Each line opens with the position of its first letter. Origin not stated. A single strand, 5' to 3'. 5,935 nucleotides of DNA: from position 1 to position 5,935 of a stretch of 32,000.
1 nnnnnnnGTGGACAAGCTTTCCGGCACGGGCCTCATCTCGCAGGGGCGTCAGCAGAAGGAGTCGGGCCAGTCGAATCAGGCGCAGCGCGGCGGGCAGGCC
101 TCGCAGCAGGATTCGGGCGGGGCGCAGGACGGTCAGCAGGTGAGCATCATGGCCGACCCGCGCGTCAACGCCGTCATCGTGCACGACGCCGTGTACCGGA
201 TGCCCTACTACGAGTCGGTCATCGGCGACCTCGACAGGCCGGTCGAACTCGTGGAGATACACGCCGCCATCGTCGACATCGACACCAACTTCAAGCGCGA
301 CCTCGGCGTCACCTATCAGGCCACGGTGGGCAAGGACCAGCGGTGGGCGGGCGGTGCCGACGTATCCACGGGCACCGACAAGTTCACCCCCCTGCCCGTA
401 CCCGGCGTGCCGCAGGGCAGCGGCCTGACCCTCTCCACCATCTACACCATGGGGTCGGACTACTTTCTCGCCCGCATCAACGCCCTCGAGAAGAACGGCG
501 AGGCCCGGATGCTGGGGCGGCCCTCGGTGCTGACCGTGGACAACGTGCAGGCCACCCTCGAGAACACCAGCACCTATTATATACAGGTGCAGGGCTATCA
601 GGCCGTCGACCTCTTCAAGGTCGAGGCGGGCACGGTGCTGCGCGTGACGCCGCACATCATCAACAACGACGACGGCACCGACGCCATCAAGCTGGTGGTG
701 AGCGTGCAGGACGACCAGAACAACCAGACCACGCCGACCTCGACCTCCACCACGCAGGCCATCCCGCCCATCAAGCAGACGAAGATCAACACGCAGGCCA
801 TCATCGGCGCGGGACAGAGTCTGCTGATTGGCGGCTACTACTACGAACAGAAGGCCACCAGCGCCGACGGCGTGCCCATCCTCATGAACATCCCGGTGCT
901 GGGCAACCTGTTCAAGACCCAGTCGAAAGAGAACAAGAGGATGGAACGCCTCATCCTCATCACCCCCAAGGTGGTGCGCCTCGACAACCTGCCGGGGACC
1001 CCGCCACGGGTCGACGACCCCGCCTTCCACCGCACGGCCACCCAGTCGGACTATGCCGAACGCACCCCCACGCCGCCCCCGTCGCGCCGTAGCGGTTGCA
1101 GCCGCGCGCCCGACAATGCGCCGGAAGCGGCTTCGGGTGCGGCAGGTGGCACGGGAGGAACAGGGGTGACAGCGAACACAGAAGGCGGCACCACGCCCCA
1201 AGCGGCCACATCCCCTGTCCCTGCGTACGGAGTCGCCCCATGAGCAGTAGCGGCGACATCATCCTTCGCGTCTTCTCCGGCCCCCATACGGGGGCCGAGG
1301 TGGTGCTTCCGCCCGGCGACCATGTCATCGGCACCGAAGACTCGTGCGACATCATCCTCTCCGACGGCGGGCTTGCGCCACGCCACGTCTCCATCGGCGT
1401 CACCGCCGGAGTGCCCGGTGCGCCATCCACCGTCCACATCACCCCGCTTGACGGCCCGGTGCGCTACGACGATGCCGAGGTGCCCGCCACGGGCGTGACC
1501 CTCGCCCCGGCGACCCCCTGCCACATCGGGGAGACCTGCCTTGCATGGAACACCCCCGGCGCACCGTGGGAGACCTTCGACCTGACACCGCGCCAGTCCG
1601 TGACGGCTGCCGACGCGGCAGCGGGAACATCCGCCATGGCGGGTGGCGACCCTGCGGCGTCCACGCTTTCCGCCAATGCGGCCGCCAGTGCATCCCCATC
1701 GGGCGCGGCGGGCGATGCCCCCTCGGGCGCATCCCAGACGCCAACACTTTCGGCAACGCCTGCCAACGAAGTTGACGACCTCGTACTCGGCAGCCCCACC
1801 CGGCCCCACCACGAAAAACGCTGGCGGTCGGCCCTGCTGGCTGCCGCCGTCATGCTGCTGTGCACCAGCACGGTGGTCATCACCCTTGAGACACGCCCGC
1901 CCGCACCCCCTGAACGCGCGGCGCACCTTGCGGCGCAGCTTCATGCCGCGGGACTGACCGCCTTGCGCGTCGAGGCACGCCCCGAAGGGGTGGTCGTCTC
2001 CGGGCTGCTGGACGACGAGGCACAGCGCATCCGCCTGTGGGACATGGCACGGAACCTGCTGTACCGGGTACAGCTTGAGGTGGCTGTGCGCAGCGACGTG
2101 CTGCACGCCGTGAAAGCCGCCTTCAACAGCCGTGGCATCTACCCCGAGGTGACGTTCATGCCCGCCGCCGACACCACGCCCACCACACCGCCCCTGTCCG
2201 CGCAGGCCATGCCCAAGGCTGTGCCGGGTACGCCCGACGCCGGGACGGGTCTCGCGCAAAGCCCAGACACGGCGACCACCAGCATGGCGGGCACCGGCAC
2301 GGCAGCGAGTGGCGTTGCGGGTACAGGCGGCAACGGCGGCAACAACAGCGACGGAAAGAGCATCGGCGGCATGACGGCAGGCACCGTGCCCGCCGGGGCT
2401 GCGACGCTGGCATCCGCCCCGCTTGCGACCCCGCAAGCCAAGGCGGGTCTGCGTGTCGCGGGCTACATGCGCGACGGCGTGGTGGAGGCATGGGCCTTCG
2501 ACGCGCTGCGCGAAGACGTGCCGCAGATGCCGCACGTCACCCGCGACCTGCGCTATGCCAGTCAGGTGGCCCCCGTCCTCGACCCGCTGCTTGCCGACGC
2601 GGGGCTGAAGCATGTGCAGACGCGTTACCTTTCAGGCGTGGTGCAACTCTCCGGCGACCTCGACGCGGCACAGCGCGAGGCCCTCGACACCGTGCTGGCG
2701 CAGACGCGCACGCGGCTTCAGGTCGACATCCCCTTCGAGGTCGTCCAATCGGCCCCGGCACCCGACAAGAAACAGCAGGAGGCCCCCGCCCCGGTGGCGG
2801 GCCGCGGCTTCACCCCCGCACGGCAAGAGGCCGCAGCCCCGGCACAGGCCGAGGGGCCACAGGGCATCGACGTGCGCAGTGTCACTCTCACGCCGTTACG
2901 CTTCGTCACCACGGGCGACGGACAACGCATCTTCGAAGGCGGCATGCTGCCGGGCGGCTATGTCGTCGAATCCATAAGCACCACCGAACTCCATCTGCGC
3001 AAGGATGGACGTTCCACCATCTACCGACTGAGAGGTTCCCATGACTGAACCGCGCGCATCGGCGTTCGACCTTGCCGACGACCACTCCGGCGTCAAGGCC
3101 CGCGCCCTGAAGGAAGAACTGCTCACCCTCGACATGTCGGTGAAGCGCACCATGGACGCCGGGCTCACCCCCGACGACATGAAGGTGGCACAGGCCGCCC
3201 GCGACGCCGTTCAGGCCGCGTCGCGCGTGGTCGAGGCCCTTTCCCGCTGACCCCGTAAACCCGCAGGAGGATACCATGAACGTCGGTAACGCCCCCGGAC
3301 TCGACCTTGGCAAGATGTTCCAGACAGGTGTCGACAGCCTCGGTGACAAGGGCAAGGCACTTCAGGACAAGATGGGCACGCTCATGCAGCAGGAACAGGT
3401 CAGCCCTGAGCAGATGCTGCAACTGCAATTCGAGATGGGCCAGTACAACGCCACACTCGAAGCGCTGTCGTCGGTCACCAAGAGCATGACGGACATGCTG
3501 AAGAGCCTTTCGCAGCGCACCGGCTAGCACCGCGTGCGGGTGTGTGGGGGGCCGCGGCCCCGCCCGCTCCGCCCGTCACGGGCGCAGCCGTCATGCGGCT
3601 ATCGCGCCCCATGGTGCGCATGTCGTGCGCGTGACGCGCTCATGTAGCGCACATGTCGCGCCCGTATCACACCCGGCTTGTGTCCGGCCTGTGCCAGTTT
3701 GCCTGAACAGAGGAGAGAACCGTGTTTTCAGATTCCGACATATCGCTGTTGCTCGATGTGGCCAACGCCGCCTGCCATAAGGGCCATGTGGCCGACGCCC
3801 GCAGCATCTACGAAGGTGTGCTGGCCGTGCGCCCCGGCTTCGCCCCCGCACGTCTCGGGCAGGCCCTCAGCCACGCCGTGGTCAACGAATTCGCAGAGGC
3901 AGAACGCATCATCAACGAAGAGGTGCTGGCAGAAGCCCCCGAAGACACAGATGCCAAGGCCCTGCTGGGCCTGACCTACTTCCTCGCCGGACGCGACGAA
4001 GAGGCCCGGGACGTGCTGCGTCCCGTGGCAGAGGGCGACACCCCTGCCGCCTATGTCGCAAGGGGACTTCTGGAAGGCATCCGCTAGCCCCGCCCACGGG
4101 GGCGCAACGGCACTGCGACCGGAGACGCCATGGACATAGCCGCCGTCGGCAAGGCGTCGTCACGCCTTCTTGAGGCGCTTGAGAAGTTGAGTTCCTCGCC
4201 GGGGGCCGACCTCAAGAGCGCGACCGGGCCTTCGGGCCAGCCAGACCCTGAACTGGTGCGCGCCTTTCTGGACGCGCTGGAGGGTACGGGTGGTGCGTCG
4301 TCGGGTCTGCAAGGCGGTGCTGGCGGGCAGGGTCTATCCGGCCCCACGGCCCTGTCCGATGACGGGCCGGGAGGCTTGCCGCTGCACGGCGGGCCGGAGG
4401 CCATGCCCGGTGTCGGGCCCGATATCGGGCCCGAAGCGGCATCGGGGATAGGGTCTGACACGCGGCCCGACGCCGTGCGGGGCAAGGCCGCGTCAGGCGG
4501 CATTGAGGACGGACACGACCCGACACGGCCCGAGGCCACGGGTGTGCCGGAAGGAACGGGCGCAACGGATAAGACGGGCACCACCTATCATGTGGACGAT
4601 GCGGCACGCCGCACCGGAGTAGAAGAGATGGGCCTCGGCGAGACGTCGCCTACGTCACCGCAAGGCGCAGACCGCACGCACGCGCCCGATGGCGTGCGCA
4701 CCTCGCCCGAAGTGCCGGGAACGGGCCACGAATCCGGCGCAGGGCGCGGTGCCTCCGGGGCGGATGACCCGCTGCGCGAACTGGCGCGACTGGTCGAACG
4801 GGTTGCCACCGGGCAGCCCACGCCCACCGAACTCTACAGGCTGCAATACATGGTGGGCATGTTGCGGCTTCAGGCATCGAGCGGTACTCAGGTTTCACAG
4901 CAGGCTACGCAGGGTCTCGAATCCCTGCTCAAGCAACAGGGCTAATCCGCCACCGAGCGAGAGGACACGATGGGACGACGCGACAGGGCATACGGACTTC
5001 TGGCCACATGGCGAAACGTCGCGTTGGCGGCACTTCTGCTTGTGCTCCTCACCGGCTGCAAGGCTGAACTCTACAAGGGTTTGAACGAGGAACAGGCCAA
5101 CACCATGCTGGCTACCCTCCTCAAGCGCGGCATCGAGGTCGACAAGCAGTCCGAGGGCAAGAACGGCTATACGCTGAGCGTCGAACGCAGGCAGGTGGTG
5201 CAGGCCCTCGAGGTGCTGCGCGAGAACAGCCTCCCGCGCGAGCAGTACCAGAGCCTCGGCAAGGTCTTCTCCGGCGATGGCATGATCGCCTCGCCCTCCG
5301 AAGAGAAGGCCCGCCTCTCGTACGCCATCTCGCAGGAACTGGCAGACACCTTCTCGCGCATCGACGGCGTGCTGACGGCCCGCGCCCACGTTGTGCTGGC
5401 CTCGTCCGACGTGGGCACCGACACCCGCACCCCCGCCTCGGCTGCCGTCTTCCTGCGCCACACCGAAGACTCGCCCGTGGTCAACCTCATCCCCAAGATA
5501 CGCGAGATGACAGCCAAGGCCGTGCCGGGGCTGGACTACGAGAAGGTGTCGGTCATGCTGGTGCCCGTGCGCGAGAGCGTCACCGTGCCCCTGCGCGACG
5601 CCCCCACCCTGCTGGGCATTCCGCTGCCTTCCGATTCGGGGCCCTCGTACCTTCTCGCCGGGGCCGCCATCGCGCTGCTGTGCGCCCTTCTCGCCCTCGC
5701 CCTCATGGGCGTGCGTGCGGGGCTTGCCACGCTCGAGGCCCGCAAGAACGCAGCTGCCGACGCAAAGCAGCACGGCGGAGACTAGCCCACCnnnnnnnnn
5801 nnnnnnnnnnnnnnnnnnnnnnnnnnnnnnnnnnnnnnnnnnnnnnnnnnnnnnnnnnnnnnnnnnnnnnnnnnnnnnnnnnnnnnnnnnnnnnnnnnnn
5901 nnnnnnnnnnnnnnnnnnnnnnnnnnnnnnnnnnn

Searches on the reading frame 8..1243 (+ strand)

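Call 7: search_protein_families(library=pfam, proteins=[window:8-1243:+], max_evalue=0.01)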
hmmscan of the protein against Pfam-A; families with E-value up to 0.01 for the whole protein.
window:8-1243:+ (411 aa): 2 families
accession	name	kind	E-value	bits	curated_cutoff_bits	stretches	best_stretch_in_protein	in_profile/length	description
PF00263.26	Secretin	-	2.6e-41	141.5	27.5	1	159-324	1-169/169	Bacterial type II and III secretion system protein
PF03958.22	Secretin_N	-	7.3e-05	23.4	28.2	1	39-79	27-67/69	Bacterial type II/III secretion system short domain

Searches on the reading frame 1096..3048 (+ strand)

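Call 7: search_protein_families(library=pfam, proteins=[window:1096-3048:+], max_evalue=0.01)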
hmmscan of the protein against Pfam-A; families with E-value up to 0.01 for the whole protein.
window:1096-3048:+ (650 aa): 3 families
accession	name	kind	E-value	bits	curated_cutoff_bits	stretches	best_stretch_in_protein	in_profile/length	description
PF21934.1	Yop-YscD_ppl_3rd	-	1.7e-09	37.8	24.3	2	274-311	2-40/64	YscD/CdsD-like Bon-like domain 3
PF16697.10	Yop-YscD_cpl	-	4.1e-09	37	33.2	1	58-104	1-47/94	Inner membrane component of T3SS, cytoplasmic domain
PF23893.1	Y4YQ_C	-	1e-05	25.6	27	1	600-640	10-50/53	Uncharacterised protein Y4YQ C-terminal domain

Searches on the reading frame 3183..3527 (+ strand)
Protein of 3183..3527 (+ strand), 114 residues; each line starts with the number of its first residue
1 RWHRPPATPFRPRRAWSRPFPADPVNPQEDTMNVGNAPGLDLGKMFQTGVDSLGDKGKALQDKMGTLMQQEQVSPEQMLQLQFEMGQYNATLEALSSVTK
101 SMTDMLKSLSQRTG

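Call 7: search_protein_families(library=pfam, proteins=[window:3183-3527:+], max_evalue=0.01)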
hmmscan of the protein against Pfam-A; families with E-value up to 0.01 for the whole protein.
window:3183-3527:+ (114 aa): 1 family
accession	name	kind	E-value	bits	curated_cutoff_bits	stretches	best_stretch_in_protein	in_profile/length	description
PF09392.15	T3SS_needle_F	-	5.1e-12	46.2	29.4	1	53-111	12-69/71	Type III secretion needle MxiH, YscF, SsaG, EprI, PscF, EscF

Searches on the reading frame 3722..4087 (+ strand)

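Call 7: search_protein_families(library=pfam, proteins=[window:3722-4087:+], max_evalue=0.01)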
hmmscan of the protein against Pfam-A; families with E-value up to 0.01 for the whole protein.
window:3722-4087:+ (121 aa): 10 families
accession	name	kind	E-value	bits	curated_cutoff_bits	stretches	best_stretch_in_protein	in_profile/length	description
PF14559.12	TPR_19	-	1.4e-11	45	25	2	66-111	15-60/68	Tetratricopeptide repeat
PF13432.12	TPR_16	-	1.9e-07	31.8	32.7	1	46-100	2-55/65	Tetratricopeptide repeat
PF09613.16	HrpB1_HrpK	-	9.1e-06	25.8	29.3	1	7-105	11-107/126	Bacterial type III secretion protein (HrpB1_HrpK)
PF13428.12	TPR_14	-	1.4e-05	25.7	23.5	0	78-114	3-41/44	Tetratricopeptide repeat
PF07719.23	TPR_2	-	0.00015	22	27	0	80-99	5-24/34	Tetratricopeptide repeat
PF13374.12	TPR_10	-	0.00033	21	27.5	0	82-102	8-28/42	Tetratricopeptide repeat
PF13424.12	TPR_12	-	0.0017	18.9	30.1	0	70-99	39-68/77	Tetratricopeptide repeat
PF14561.12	TPR_20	-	0.002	18.9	25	0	66-99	12-45/90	Tetratricopeptide repeat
PF07721.20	TPR_4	-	0.0021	19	27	0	79-100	4-25/26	Tetratricopeptide repeat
PF24575.1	TPR_Slam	-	0.0057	17.5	35.2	0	9-61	47-101/104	Surface lipoprotein assembly modifier, N-terminal TPR repeats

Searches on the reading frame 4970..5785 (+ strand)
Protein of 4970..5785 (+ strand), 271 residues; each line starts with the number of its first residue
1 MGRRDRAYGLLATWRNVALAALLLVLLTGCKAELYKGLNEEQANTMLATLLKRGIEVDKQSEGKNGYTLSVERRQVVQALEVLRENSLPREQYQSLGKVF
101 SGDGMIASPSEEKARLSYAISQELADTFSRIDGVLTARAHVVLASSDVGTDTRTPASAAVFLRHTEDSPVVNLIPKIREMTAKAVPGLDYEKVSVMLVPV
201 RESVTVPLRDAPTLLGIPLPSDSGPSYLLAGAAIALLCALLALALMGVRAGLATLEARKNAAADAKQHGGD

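Call 7: search_protein_families(library=pfam, proteins=[window:4970-5785:+], max_evalue=0.01)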
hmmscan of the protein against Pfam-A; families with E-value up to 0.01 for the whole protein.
window:4970-5785:+ (271 aa): 1 family
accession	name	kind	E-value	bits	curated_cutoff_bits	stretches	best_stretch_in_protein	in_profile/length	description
PF01514.23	YscJ_FliF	-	3.3e-21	76.4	24.4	1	32-196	7-170/179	Secretory protein of YscJ/FliF family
